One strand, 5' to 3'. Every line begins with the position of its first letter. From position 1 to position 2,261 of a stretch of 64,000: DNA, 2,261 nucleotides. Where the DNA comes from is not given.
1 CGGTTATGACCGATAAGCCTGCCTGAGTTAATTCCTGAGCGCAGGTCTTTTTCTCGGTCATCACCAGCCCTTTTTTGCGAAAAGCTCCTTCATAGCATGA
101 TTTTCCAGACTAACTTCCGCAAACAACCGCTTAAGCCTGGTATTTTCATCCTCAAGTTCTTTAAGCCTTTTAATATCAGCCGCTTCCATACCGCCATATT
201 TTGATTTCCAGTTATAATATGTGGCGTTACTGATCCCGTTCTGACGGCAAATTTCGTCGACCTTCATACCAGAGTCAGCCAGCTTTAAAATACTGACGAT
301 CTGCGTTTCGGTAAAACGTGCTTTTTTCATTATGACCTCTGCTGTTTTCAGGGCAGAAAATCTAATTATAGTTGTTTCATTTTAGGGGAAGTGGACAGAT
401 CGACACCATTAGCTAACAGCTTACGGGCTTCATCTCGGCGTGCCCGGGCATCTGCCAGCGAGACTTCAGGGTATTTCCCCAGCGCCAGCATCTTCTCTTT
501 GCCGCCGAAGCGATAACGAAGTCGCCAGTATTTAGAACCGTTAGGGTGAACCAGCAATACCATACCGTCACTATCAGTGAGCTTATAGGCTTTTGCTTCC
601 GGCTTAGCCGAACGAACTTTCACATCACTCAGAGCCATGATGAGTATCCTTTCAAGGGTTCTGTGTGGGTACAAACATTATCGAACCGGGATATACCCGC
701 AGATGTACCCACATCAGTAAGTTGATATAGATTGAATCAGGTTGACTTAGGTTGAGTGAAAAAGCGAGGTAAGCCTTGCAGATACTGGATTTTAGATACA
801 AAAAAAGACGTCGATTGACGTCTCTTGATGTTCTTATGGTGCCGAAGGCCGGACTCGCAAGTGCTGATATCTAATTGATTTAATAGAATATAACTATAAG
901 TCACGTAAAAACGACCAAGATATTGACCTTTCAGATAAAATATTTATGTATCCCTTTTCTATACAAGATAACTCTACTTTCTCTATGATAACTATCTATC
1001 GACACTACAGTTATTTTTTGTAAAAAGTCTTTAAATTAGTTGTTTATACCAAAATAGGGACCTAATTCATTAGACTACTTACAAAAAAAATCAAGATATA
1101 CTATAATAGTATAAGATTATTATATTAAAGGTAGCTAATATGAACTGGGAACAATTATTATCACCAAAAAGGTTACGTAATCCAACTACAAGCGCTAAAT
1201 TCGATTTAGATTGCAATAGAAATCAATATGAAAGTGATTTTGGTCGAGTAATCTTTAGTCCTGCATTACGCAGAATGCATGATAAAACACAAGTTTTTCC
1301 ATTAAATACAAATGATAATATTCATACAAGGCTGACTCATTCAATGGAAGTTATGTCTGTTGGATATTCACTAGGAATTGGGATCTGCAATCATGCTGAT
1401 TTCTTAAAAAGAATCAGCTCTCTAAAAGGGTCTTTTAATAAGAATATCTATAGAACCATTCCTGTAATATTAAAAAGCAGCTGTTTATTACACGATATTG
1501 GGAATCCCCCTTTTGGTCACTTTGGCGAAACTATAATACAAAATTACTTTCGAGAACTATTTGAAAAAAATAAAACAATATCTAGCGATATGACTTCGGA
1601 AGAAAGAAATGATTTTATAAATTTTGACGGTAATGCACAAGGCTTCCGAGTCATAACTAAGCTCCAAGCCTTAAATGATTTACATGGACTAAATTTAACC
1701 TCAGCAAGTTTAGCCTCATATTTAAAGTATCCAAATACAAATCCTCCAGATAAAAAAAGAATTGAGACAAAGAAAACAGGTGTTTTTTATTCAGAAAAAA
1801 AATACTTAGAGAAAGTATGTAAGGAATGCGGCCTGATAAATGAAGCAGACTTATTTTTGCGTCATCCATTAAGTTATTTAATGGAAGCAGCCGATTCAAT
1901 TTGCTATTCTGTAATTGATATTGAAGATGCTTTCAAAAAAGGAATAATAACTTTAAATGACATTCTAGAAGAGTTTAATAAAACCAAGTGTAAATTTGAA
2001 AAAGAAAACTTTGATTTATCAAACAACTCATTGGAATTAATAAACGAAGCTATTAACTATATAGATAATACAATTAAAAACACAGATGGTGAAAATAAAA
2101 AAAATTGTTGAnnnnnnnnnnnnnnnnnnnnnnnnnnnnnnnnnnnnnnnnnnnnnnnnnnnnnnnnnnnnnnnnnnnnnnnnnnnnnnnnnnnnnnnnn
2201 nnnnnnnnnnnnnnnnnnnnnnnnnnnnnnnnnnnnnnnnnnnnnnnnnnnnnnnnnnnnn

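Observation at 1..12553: Composite leuX island: two P4-type integrases in tandem, the outer one cut by an IS3 element, and the ancestral tRNA 3' end plus its terminator displaced 11.6 kb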

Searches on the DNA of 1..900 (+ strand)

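Call 13: search_dna_similar(query=window:330-900:+, collection=ecoli_genomes, mode=distant, max_rows=15)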
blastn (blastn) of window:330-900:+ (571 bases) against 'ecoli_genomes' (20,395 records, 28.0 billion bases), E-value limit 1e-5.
Records with a match: 4690; places in all: 7183; records where one place covers at least 80% of the query: 3240.
Genomes with a match: 4682 of 5426; with a place that covers at least 80% of the query: 3245. Places per genome that has any: lowest 1, median 1, highest 5. On chromosomes: 7172 places; on plasmids: 11.
Best place of each record, by identity: 95-99% 1; 90-95% 341; 80-90% 341; 60-80% 4007.
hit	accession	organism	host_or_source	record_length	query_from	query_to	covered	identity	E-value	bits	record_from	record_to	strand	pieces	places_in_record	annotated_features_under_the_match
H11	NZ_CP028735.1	Escherichia coli strain A41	Antechinus bellus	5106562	69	528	81%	95.4%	0e+0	736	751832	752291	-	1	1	tyrosine-type recombinase/integrase | tRNA-Leu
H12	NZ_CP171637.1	Escherichia coli strain TC24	Bos taurus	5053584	69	528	81%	92.6%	0e+0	677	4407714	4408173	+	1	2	tyrosine-type recombinase/integrase | tRNA-Leu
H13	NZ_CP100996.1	Escherichia coli strain ET151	sediment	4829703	69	528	81%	92.6%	0e+0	677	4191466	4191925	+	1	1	tyrosine-type recombinase/integrase | tRNA-Leu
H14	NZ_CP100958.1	Escherichia coli strain ET450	Hoplobatrachus rugulosus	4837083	69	528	81%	92.6%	0e+0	677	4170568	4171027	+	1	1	tyrosine-type recombinase/integrase | tRNA-Leu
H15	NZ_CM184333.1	Escherichia coli strain ES7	Aquarana catesbeiana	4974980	69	528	81%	92.6%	0e+0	677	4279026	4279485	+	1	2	tyrosine-type recombinase/integrase | tRNA-Leu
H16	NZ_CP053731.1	Escherichia coli strain CP55_Sichuan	pig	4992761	69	528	81%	92.4%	0e+0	673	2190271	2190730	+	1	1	tyrosine-type recombinase/integrase | tRNA-Leu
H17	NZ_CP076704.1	Escherichia coli O8:H28 strain BMH-17-0027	flour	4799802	69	528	81%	92.4%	0e+0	673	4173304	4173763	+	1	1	tyrosine-type recombinase/integrase | tRNA-Leu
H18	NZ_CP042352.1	Escherichia coli strain RM9513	crow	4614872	69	528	81%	92.4%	0e+0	673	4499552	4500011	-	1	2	tyrosine-type recombinase/integrase | tRNA-Leu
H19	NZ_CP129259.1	Escherichia coli strain STEC1587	Homo sapiens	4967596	69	528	81%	92.4%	0e+0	673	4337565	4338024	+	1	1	tyrosine-type recombinase/integrase | tRNA-Leu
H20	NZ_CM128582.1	Escherichia coli strain 600029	Homo sapiens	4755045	69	528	81%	92.4%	0e+0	673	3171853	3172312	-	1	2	tyrosine-type recombinase/integrase | tRNA-Leu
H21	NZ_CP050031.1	Escherichia coli strain 33-6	broiler chicken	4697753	69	528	81%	92.2%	0e+0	668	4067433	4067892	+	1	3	tyrosine-type recombinase/integrase | tRNA-Leu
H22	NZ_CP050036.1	Escherichia coli strain 58-3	broiler chicken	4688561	69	528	81%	92.2%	0e+0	668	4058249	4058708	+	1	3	tyrosine-type recombinase/integrase | tRNA-Leu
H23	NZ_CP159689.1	Escherichia coli strain Z142-6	hospital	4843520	69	528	81%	92.2%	0e+0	668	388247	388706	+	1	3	integrase arm-type DNA-binding domain-containing protein | tRNA-Leu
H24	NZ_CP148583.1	Escherichia coli strain Z1322HEC0001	Homo sapiens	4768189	69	528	81%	92.2%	0e+0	668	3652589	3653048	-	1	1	tyrosine-type recombinase/integrase | tRNA-Leu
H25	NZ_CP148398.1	Escherichia coli strain Z1323HEC0009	Homo sapiens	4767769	69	528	81%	92.2%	0e+0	668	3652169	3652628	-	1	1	tyrosine-type recombinase/integrase | tRNA-Leu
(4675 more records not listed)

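Call 22: get_annotated_region(hit=H11, flank=6000)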
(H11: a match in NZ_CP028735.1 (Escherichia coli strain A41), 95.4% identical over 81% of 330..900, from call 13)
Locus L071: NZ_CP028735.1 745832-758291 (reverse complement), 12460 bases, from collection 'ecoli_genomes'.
description: Escherichia coli strain A41 chromosome, complete genome
organism: Escherichia coli strain A41 (NCBI taxid 562)
replicon: chromosome; assembly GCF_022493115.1
host: Antechinus bellus; source: feces; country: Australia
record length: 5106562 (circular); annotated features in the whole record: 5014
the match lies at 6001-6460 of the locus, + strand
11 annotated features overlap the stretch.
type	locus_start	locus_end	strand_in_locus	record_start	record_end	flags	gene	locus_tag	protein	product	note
CDS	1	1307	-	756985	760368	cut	-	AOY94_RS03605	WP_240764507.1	type I restriction endonuclease subunit R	-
CDS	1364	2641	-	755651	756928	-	-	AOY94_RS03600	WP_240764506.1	restriction endonuclease subunit S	-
CDS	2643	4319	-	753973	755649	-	-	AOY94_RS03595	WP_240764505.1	type I restriction-modification system subunit M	-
CDS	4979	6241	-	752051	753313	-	-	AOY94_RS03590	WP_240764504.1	tyrosine-type recombinase/integrase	-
tRNA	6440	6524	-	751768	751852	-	-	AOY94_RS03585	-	tRNA-Leu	-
CDS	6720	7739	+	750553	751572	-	ahr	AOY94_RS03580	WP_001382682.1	NADPH-dependent aldehyde reductase Ahr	-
CDS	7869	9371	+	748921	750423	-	yjgR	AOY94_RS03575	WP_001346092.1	helicase HerA-like C-terminal domain-containing protein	-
CDS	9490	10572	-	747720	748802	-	lptG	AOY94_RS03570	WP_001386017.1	LPS export ABC transporter permease LptG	-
CDS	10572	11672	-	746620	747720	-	lptF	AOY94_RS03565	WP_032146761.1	LPS export ABC transporter permease LptF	-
CDS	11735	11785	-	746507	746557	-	ytgA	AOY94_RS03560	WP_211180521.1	protein YtgA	-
CDS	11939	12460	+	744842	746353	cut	pepA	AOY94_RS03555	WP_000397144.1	leucyl aminopeptidase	-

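Call 31: search_dna_similar(query=window:1-397:+, collection=plasmids, mode=distant, max_rows=8)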
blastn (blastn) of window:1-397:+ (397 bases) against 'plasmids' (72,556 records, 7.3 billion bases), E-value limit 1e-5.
Records with a match: 694; places in all: 836; records where one place covers at least 80% of the query: 31.
Best place of each record, by identity: 90-95% 1; 80-90% 33; 60-80% 660.
By first word of the organism name: Escherichia 199; Klebsiella 148; Yersinia 93; Providencia 45; Salmonella 45; Rhizobium 42; Acinetobacter 41; Pantoea 14; Enterobacter 7; Serratia 7; and 29 more.
By predicted mobility (MOB-suite, as given by PLSDB): conjugative 271; non-mobilizable 219; mobilizable 204.
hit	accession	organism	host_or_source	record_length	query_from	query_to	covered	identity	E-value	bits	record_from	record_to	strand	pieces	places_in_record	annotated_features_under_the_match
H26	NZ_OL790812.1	Proteus mirabilis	-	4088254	6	397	99%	83.2%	6e-112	410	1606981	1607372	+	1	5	none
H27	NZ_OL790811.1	Proteus mirabilis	-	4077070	6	397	99%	83.2%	6e-112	410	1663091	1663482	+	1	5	none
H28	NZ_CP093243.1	Moellerella wisconsensis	whole organism,Food: Red deer meat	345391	6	397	99%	82.2%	7e-105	387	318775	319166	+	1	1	IS3 family transposase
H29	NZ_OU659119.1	Providencia alcalifaciens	Canis lupus familiaris,intestine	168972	6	397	99%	80.9%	2e-99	370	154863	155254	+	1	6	helix-turn-helix domain-containing protein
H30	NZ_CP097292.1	Providencia sp. PROV188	cell culture,hospital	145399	6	397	99%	80.9%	2e-99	370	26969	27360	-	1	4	IS3 family transposase | hypothetical protein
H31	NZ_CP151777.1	Providencia alcalifaciens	Homo sapiens,stool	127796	6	397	99%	80.9%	2e-99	370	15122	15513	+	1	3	IS3 family transposase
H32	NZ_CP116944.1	Providencia alcalifaciens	Homo sapiens,rectal swab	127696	6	397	99%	80.9%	2e-99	370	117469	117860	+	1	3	IS3 family transposase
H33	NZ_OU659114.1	Providencia alcalifaciens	Canis lupus familiaris,intestine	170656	6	397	99%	80.6%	2e-98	365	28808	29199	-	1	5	IS3 family transposase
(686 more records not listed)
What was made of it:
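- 1..397 (-): Left end of an IS3-family insertion sequence. The terminal repeat ends at 397 and OrfA is at 61-330. The rest runs off the window. 80-83% identical to IS3 copies in Proteus, Moellerella and Providencia (call 31).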

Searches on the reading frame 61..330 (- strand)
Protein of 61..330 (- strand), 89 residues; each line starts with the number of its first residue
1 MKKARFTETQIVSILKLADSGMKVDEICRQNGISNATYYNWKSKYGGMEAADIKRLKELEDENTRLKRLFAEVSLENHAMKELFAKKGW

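Call 9: search_protein_families(library=pfam, proteins=[window:61-330:-], max_evalue=0.01)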
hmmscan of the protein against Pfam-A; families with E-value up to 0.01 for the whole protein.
window:61-330:- (89 aa): 7 families
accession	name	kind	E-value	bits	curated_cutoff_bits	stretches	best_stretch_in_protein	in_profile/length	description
PF01527.26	HTH_Tnp_1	-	4.3e-24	85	24.1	1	1-71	1-75/75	Transposase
PF13384.12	HTH_23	-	3e-07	30.5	24.6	1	13-49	9-47/50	Homeodomain-like domain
PF13518.12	HTH_28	-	4.9e-07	30.2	25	1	14-46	5-37/52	Helix-turn-helix domain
PF13022.12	HTH_Tnp_1_2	-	0.0002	21.9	27.9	1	10-45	14-50/122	Helix-turn-helix of insertion element transposase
PF13551.12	HTH_29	-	0.00045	20.7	28.1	1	14-45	4-36/64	Winged helix-turn helix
PF02796.21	HTH_7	-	0.0019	18.8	23.8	1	9-39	9-39/45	Helix-turn-helix domain of resolvase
PF06056.18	Terminase_5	-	0.0021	18.4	20.3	1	21-58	13-50/58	Putative ATPase subunit of terminase (gpP-like)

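Call 33: search_protein_families(library=ncbifam, proteins=[window:61-330:-], max_evalue=0.001)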
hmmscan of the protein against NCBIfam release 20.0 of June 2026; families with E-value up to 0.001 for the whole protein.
window:61-330:- (89 aa): 3 families
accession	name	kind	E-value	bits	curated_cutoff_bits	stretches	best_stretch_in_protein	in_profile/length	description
NF033516.0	transpos_IS3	equivalog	4.2e-14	52.6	160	1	10-83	2-81/369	IS3 family transposase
NF047593.1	IS66_ISAeme5_TnpA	equivalog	2.9e-05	24.5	28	1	18-63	14-60/79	IS66 family insertion sequence element accessory protein TnpA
NF033577.2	transpos_IS481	equivalog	0.00035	20.2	224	1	14-51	5-45/284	IS481 family transposase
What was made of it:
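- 1..397 (-): HTH_Tnp_1 E 4e-24 (call 9). transpos_IS3 (call 33).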

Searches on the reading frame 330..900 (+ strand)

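Call 39: search_dna_similar(query=L071:4979-6241:-, collection=phages, mode=protein, max_rows=12)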
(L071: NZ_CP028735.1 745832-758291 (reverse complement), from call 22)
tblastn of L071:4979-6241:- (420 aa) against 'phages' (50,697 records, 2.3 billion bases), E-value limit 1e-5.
Records with a match: 573; places in all: 582; records where one place covers at least 80% of the query: 379.
Best place of each record, by identity: 60-80% 4; <60% 569.
By first word of the organism name: Stx2a-converting 110; Escherichia 79; Acinetobacter 37; Pseudomonas 35; Klebsiella 33; Vibrio 33; Salmonella 32; Rhodobacter 23; Enterobacteria 21; Moraxella 17; and 39 more.
By host as written in the record: - 183; Escherichia coli 31; Rhodobacter capsulatus YW1 23; Pseudomonas aeruginosa 20; Moraxella catarrhalis 17; Klebsiella pneumoniae 17; Acinetobacter baumannii 16; Ruegeria pomeroyi DSS-3 10; and 162 more.
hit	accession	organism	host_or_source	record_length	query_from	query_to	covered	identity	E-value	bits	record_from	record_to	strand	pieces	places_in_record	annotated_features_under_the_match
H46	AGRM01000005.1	Salmonella enterica subsp. houtenae str. ATCC BAA-1581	Homo sapiens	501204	1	417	99%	74.2%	0e+0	632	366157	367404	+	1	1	site-specific recombinase, phage integrase family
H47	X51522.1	Enterobacteria phage P4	-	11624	1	409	97%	58.9%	1e-152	483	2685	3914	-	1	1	unnamed protein product; int gene product (AA 1-440) | attP arm sequence repeat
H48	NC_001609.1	Enterobacteria phage P4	Escherichia coli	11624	1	409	97%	58.9%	1e-152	483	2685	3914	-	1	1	integrase arm-type DNA-binding domain-containing protein | attP arm sequence repeat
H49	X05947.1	Enterobacteria phage P4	-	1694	1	409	97%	58.7%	1e-164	479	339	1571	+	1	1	integrase (P4 int) (AA 1-440) | promoter | minus_10_signal | minus_35_signal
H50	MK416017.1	Klebsiella phage ST101-KPC2phi6.3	Klebsiella pneumoniae ST101-KPC2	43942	1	415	99%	55.0%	1e-138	443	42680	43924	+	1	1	hypothetical protein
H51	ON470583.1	Escherichia phage vB_EcoS-689R5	Escherichia coli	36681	1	415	99%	54.1%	4e-135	433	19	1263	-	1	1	integrase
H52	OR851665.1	Salmonella phage S.Kent 1-2-1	Salmonella enterica subsp. enterica ...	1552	80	417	80%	53.0%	1e-120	365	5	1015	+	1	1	record has no annotation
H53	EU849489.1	Stenotrophomonas phage S1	-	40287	1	408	97%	43.4%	4e-85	289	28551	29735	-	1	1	gp28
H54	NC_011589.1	Stenotrophomonas phage S1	Stenotrophomonas maltophilia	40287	1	408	97%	43.4%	4e-85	289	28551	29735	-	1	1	integrase arm-type DNA-binding domain-containing protein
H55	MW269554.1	Achromobacter phage vB_AchrS_AchV4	-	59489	1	402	96%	42.7%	2e-81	278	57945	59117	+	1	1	DNA-binding domain-containing integrase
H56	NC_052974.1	Achromobacter phage vB_AchrS_AchV4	-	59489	1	402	96%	42.7%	2e-81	278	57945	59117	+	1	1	DNA-binding domain-containing integrase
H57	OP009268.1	Rhodobacter phage RcCWillis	Rhodobacter capsulatus YW1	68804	1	412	98%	41.4%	2e-81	278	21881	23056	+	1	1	tyrosine integrase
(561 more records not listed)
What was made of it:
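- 398..638 (-): 5' stub (codons 1-80) of the outer P4-type integrase (int2). The full-length E. coli A41 homologue is 59% identical to P4 Int (call 39).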

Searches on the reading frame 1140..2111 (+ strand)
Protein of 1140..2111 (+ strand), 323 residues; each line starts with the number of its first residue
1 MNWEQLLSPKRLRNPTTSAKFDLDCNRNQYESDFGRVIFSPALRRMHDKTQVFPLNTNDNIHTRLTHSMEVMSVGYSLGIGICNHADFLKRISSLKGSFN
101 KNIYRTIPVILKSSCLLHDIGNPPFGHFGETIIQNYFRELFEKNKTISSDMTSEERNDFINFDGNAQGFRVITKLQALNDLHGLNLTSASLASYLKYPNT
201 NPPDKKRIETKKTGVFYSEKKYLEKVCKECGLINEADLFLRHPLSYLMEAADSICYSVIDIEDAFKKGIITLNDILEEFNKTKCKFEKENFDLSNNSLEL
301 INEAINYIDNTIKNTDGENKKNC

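Call 9: search_protein_families(library=pfam, proteins=[window:1140-2111:+], max_evalue=0.01)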
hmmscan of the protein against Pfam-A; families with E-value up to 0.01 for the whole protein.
window:1140-2111:+ (323 aa): 1 family
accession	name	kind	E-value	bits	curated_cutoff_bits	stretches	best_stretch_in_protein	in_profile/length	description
PF01966.28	HD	-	2.2e-05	25.2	22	1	65-159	2-73/116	HD domain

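Call 24: find_encoding_contigs(protein=window:1140-2111:+, flank=10000, max_places=10)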
Protein window:1140-2111:+ (323 aa): no gene with exactly this product is on record in the collection.

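Call 32: search_protein_families(library=padloc, proteins=[window:1140-2111:+], max_evalue=0.001)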
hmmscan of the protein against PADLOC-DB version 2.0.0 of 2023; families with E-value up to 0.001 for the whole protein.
window:1140-2111:+ (323 aa): 1 family
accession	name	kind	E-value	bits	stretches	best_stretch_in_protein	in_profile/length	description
PDLC02374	dGTPase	-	3.1e-56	189.4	1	20-306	34-265/395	-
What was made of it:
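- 1140..2496 (+): Cargo: a dGTPase of the anti-phage type. It reads as two ORFs (1140-2111 and 2086-2496) because of an A-run length at about 2090-2097. PADLOC dGTPase E 3e-56 (call 32).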

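Call 33: search_protein_families(library=ncbifam, proteins=[window:1140-2111:+], max_evalue=0.001)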
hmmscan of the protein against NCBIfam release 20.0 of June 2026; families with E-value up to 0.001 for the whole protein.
window:1140-2111:+ (323 aa): 11 families
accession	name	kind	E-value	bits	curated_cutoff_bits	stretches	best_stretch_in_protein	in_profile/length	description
NF002205.0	PRK01096.1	equivalog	1.3e-98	331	439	1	1-296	1-288/444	deoxyguanosinetriphosphate triphosphohydrolase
TIGR01353.1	dGTP_triPase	subfamily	1.1e-74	252.3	152.35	1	26-312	1-262/389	dGTP triphosphohydrolase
NF003429.0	PRK04926.1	equivalog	7.4e-73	246.1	405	1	3-291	6-303/500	dGTPase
NF041026.1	antiphage_dGTPase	exception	8.8e-46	156.9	400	3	24-139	13-117/425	anti-phage deoxyguanosine triphosphatase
NF003701.1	PRK05318.1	subfamily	8.3e-41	140.2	383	3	26-139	16-119/426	anti-phage deoxyguanosine triphosphatase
NF002829.0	PRK03007.1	equivalog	4.6e-37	127.9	385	3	161-305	123-264/425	deoxyguanosinetriphosphate triphosphohydrolase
NF002327.0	PRK01286.1-2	equivalog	1.3e-22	80.3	393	2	26-79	38-91/345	deoxyguanosinetriphosphate triphosphohydrolase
NF002328.0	PRK01286.1-3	equivalog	1.5e-20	73.5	467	2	25-84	36-95/404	deoxyguanosinetriphosphate triphosphohydrolase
NF002326.0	PRK01286.1-1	equivalog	6.9e-20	71.7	390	2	25-84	30-89/379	deoxyguanosinetriphosphate triphosphohydrolase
NF002329.0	PRK01286.1-4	equivalog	6.3e-18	65.1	494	1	26-92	37-103/342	deoxyguanosinetriphosphate triphosphohydrolase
NF002330.0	PRK01286.1-5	equivalog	2.9e-12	46.4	511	1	26-140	24-116/384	deoxyguanosinetriphosphate triphosphohydrolase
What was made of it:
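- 1140..2496 (+): NCBIfam dGTP triphosphohydrolase hits on both halves (call 33).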
